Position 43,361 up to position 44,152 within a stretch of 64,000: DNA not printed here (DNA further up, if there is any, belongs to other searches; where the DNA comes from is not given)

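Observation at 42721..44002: ToxR/ToxS (PsaE/PsaF, VtrA/VtrC)-like membrane-bound regulator pair in an AT-rich segment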

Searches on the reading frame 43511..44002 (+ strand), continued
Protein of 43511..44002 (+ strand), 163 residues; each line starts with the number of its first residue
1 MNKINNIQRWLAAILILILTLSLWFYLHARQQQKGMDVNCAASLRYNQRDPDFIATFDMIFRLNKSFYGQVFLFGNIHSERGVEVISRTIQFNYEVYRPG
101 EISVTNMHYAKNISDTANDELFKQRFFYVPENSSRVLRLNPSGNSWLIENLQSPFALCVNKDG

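Call 48: list_cluster_members(proteins=[P0175, P0176, P0177, P0179, P0180, P0181, P0185, P0186, P0187, P0188])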
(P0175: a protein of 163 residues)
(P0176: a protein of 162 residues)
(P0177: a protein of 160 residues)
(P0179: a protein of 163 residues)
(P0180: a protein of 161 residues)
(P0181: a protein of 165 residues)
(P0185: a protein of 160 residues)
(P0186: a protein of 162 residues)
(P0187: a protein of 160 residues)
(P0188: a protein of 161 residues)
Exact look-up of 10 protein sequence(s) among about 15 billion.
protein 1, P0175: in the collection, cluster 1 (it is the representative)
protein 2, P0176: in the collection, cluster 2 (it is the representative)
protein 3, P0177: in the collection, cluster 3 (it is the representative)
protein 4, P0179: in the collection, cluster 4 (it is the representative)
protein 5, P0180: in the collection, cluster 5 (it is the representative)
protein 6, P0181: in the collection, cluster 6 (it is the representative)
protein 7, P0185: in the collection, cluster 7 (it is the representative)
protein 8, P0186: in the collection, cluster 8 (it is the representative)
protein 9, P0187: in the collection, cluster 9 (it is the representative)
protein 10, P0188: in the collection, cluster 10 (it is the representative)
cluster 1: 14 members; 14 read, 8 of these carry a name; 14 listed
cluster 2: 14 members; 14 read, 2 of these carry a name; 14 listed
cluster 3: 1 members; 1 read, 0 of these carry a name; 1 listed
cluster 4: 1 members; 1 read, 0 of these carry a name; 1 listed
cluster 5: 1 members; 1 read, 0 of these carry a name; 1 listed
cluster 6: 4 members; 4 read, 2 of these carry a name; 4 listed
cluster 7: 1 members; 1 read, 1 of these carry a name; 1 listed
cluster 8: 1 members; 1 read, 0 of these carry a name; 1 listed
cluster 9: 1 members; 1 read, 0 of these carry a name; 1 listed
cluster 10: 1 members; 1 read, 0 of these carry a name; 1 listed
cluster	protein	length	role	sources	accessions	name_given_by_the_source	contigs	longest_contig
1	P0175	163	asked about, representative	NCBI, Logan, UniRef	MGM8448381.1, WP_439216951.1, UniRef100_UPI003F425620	hypothetical protein ACS6GG_09810 [Enterobacter bugandensis] | hypothetical protein n=1 Tax=Enterobacter bugandensis TaxID=881260 RepID=UPI003F425620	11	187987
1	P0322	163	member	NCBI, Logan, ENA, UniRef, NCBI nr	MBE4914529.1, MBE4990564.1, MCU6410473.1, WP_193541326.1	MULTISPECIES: hypothetical protein [Enterobacter] | hypothetical protein n=1 Tax=Enterobacter TaxID=547 RepID=UPI00187403A4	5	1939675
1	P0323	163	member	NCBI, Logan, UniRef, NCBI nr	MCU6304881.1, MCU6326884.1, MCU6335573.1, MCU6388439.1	hypothetical protein KSU19_04405 [Enterobacter quasiroggenkampii] | hypothetical protein n=1 Tax=Enterobacter quasiroggenkampii TaxID=2497436 ... | hypothetical protein [Enterobacter quasiroggenkampii]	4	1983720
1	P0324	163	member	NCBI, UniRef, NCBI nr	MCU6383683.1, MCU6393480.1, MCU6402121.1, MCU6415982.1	hypothetical protein [Enterobacter quasiroggenkampii] | hypothetical protein n=1 Tax=Enterobacter quasiroggenkampii TaxID=2497436 ...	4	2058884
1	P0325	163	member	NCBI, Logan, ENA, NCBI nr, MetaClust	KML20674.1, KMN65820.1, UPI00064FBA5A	hypothetical protein VL10_22365 [Leclercia adecarboxylata] | status=active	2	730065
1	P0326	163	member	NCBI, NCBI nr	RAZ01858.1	hypothetical protein DP187_04680 [Enterobacter cloacae]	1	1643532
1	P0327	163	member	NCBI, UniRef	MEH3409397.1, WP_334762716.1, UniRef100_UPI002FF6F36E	hypothetical protein POW88_15385 [Enterobacter quasiroggenkampii] | hypothetical protein n=1 Tax=Enterobacter quasiroggenkampii TaxID=2497436 ...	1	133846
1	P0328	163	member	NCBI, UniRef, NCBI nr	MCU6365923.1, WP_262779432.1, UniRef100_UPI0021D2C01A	hypothetical protein [Enterobacter quasiroggenkampii] | hypothetical protein n=1 Tax=Enterobacter quasiroggenkampii TaxID=2497436 ...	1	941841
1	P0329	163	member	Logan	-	-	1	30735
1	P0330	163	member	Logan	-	-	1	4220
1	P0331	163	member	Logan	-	-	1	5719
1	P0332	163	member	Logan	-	-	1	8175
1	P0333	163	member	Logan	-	-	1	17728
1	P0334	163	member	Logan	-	-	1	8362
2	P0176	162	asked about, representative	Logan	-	-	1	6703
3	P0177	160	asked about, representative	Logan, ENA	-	-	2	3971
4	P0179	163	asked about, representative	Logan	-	-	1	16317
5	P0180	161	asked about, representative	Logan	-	-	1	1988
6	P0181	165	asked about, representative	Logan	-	-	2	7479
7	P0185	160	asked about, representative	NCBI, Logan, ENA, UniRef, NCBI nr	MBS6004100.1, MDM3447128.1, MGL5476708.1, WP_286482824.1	MAG: hypothetical protein KIC48_16555 [Citrobacter sp.] | hypothetical protein n=1 Tax=Enterobacterales TaxID=91347 RepID=UPI002577BE2F | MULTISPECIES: hypothetical protein [unclassified Citrobacter]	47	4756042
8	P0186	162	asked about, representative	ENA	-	-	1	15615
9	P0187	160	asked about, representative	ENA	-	-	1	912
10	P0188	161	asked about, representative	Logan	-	-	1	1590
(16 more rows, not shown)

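Call 57: search_protein_families(library=pfam, proteins=[P0124], max_evalue=0.01)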
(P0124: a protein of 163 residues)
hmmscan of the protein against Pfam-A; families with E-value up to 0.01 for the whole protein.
P0124 (163 aa): 0 families

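Call 86: search_solved_structures(query=A4, max_evalue=10)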
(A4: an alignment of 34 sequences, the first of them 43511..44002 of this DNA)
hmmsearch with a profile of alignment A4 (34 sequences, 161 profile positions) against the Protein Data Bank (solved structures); distinct sequences matched with E-value up to 10: 0.

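Call 89: fold_search(model_id=the predicted structure, library=pdb)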
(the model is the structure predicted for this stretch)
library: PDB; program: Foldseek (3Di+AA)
matches with E <= 10: 457; with E <= 0.001: 0
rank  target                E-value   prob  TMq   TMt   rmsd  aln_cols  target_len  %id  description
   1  8u2f_A                3.5e-03  1.00  0.58  0.67   3.6       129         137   12  Vibrio parahaemolyticus ToxS periplasmic domain (released 2024-09-11)
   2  5kew_B                8.7e-03  1.00  0.47  0.55   5.5       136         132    9  Vibrio parahaemolyticus VtrA/VtrC complex bound to the bile salt taurodeoxycholate (released 2016-07-20)
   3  8u2f_B                1.2e-02  1.00  0.57  0.67   4.7       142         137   13  Vibrio parahaemolyticus ToxS periplasmic domain (released 2024-09-11)
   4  5kev_B                1.5e-02  1.00  0.51  0.64   5.1       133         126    8  Vibrio parahaemolyticus VtrA/VtrC complex (released 2016-07-20)
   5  1rlb_E                3.1e-02  0.97  0.35  0.33   7.4       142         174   10  RETINOL BINDING PROTEIN COMPLEXED WITH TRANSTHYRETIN (released 1996-04-11)
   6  1rbp                  5.2e-02  0.91  0.34  0.33   8.2       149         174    9  CRYSTALLOGRAPHIC REFINEMENT OF HUMAN SERUM RETINOL BINDING PROTEIN AT 2 ANGSTROMS RESOLUTION (released 1991-07-15)
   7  2fr2                  6.6e-02  0.28  0.24  0.24  10.4       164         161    8  Crystal Structure of Rv2717c from M. tuberculosis (released 2006-01-31)
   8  1cpm                  8.1e-02  0.15  0.18  0.16  17.0       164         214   10  NATIVE-LIKE IN VIVO FOLDING OF A CIRCULARLY PERMUTED JELLYROLL PROTEIN SHOWN BY CRYSTAL STRUCTURE ANALYSIS (released 1994-06-22)
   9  1iiu                  9.5e-02  0.87  0.36  0.34   7.9       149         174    9  Chicken plasma retinol-binding protein (RBP) (released 2002-01-16)
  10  1aqb                  1.0e-01  0.84  0.34  0.32   8.2       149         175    9  RETINOL-BINDING PROTEIN (RBP) FROM PIG PLASMA (released 1998-01-28)
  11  3gaq_A                1.1e-01  0.92  0.38  0.36   5.9       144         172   10  Female-specific Histamine-Binding Protein, D24R Mutant (released 2010-02-23)
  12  6d0t_A                1.3e-01  0.82  0.33  0.42   6.1       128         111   10  De novo design of a fluorescence-activating beta barrel - BB1 (released 2018-09-19)
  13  1hbp                  1.4e-01  0.85  0.36  0.34   7.3       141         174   10  CRYSTAL STRUCTURE OF LIGANDED AND UNLIGANDED FORMS OF BOVINE PLASMA RETINOL-BINDING PROTEIN (released 1994-01-31)
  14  3gp6                  1.4e-01  0.85  0.36  0.37  11.3       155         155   10  Crystal structure of PagP in SDS/MPD (released 2010-06-23)
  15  1fem                  1.7e-01  0.80  0.35  0.33   7.3       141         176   10  CRYSTALLOGRAPHIC STUDIES ON COMPLEXES BETWEEN RETINOIDS AND PLASMA RETINOL-BINDING PROTEIN (released 1994-11-01)
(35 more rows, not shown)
